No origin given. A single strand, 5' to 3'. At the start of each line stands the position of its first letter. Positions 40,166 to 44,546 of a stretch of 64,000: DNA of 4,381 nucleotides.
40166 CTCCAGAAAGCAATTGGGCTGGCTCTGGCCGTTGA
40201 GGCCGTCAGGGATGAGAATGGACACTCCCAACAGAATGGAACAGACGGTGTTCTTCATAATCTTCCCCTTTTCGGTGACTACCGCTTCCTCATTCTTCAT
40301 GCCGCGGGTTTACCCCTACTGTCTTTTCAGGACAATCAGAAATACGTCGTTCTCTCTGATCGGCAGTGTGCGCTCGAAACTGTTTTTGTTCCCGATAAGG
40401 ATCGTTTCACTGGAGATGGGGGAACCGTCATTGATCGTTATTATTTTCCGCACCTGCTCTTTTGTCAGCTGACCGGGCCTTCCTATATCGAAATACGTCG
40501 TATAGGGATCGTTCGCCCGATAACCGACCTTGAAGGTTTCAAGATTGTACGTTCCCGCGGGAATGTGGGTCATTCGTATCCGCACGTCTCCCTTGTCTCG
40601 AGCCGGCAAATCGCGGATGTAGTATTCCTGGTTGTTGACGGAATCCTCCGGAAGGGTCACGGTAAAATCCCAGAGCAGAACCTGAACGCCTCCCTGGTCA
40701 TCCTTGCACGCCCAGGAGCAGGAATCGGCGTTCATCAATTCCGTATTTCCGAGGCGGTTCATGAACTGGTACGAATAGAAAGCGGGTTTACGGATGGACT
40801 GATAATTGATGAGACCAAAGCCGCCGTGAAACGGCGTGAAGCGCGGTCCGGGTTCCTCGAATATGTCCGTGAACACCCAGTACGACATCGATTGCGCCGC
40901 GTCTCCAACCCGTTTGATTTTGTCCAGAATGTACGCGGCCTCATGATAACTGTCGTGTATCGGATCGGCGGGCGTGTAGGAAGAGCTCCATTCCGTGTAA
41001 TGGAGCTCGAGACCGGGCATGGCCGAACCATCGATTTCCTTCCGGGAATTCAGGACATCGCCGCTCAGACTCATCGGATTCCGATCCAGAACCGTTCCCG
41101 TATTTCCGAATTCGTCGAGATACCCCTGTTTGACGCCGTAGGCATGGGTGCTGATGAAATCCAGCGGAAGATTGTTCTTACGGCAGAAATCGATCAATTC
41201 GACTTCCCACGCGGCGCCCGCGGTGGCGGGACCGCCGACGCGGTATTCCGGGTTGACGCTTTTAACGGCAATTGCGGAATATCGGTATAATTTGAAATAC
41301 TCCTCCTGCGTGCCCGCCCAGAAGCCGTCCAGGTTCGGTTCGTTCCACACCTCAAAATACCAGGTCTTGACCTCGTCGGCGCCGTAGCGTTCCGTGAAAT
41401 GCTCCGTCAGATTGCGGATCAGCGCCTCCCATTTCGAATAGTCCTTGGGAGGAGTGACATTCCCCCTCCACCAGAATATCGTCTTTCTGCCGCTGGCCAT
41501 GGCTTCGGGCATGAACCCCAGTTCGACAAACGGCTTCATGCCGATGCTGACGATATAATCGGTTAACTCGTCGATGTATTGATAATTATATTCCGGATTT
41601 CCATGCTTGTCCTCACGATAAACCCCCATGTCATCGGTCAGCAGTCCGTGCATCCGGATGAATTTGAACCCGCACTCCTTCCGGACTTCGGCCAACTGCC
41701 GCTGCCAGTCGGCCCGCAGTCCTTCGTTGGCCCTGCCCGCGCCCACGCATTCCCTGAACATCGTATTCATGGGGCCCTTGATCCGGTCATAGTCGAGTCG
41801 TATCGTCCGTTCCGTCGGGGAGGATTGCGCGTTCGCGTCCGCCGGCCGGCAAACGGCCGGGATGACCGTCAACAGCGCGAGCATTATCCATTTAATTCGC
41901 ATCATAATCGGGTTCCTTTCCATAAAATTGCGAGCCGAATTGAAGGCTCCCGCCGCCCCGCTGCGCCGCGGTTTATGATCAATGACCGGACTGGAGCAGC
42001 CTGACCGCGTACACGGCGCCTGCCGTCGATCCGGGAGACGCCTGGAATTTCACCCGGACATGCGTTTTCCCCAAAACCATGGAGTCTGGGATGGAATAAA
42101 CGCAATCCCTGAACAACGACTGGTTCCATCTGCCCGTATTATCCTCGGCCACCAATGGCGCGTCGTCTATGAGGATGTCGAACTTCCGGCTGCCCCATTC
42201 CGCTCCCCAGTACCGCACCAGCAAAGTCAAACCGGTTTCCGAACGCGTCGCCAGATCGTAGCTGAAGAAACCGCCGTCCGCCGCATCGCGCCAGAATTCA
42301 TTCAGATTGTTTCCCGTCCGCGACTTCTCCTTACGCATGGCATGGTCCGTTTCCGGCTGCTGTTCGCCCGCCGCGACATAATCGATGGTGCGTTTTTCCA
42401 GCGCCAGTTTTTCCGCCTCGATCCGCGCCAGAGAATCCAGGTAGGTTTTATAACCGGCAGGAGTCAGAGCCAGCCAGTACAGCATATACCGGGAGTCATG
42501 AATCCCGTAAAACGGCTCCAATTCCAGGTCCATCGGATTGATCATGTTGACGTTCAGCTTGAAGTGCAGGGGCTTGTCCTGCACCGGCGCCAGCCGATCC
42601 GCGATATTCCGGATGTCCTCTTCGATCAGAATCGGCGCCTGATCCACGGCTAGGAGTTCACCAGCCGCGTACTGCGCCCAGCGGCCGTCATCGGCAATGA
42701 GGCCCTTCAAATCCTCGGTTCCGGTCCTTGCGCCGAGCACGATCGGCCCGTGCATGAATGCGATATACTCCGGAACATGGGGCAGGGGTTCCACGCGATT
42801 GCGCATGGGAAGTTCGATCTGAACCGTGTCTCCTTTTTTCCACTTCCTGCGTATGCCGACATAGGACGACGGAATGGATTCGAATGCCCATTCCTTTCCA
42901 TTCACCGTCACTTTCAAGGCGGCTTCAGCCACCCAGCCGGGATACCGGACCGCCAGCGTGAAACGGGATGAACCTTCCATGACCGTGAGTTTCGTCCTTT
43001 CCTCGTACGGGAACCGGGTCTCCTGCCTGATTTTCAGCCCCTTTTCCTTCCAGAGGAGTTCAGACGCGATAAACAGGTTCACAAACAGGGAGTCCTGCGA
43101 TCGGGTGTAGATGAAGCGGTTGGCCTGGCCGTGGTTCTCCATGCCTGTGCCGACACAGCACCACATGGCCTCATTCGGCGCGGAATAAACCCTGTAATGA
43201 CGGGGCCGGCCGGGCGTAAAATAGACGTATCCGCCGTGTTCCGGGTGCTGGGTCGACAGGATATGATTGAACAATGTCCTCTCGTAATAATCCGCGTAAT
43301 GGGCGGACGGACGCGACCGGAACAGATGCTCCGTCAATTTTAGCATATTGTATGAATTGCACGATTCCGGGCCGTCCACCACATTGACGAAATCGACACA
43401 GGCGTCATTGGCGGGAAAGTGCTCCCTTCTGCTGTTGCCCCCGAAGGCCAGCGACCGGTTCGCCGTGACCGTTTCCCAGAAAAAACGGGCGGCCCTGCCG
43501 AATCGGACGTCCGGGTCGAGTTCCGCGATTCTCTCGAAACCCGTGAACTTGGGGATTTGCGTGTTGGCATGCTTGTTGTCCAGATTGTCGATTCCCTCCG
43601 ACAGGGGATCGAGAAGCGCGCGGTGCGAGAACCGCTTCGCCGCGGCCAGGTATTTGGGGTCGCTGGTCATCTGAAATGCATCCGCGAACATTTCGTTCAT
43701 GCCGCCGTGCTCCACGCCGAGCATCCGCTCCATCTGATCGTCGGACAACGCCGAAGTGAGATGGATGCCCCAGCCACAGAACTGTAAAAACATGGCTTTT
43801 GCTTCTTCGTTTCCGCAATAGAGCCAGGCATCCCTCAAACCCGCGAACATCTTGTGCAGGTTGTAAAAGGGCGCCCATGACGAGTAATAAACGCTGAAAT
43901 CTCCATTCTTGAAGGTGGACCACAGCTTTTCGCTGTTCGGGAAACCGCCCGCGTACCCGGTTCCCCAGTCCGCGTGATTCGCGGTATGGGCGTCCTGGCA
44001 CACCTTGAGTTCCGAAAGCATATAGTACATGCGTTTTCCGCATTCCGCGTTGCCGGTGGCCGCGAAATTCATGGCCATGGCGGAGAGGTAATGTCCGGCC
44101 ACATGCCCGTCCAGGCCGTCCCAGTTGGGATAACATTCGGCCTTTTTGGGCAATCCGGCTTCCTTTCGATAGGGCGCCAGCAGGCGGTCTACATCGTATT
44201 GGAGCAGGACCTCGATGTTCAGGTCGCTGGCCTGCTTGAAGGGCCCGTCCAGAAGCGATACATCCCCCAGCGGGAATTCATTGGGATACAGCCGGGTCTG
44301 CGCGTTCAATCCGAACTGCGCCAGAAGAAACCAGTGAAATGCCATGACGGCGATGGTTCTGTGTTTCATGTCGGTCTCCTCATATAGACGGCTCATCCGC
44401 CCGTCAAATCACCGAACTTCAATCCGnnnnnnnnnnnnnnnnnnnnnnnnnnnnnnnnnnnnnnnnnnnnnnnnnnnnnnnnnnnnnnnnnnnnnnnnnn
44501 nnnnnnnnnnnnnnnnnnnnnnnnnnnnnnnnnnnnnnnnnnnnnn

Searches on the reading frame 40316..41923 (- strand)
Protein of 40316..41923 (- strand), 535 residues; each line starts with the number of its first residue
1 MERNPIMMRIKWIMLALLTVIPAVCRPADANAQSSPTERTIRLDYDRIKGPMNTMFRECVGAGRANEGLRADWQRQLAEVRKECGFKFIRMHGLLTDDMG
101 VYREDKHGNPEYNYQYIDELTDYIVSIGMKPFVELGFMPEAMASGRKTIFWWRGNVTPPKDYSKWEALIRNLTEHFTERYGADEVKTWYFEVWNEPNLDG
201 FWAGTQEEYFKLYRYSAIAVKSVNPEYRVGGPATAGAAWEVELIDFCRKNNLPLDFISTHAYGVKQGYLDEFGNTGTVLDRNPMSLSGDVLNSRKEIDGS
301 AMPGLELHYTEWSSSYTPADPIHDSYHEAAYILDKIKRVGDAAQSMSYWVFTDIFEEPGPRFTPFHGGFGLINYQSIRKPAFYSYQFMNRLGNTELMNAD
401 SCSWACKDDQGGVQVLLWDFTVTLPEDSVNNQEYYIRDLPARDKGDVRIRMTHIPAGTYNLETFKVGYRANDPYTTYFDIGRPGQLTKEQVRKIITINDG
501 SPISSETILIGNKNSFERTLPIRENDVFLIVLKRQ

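Call 72: search_protein_families(library=pfam, proteins=[window:40316-41923:-], max_evalue=0.00001)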
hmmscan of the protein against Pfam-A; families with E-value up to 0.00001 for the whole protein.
window:40316-41923:- (535 aa): 1 family
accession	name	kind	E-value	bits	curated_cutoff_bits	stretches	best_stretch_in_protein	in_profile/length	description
PF01229.23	Glyco_hydro_39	-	3.5e-119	399.2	26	1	41-499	3-456/472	Glycosyl hydrolases family 39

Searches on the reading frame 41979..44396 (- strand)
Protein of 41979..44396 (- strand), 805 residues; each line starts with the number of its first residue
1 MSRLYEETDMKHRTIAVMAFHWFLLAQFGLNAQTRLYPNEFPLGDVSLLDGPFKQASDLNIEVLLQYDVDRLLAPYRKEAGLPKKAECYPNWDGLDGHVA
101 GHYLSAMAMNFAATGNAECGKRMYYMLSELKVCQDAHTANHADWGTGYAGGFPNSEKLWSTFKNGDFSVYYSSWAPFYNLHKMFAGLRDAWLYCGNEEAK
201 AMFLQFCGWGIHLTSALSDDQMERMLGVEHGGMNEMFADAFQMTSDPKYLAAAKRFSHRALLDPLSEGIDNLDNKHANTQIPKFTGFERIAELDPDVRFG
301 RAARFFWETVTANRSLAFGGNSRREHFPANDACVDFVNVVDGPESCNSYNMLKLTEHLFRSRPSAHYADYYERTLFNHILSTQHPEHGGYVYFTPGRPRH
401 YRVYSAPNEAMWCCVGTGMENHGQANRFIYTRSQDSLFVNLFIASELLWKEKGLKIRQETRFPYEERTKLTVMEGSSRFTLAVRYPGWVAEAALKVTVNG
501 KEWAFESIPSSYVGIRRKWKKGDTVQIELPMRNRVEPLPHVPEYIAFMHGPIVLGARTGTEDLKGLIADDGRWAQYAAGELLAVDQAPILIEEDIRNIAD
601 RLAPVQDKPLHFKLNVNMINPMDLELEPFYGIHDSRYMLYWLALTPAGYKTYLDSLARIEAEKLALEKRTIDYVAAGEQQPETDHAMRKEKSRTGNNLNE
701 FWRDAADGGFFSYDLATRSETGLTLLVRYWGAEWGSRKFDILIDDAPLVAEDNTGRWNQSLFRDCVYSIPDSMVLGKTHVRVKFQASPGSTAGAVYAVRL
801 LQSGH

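Call 72: search_protein_families(library=pfam, proteins=[window:41979-44396:-], max_evalue=0.00001)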
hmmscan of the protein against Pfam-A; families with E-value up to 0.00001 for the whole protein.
window:41979-44396:- (805 aa): 4 families
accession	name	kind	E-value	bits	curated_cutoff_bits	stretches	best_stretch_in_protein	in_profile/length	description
PF07944.18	Beta-AFase-like_GH127_cat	-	2.6e-103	346.4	24.9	1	45-425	1-374/376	Beta-L-arabinofuranosidase, GH127 catalytic domain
PF20620.4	DUF6805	-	6.1e-31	107.9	27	1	665-801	1-133/133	Family of unknown function (DUF6805)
PF20736.2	Glyco_hydro127M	-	1.3e-27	96.2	24.2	1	437-531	2-95/95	Beta-L-arabinofuranosidase, GH127 middle domain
PF16375.10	DUF4986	-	1.4e-24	87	29.5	1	559-641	1-84/84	Domain of unknown function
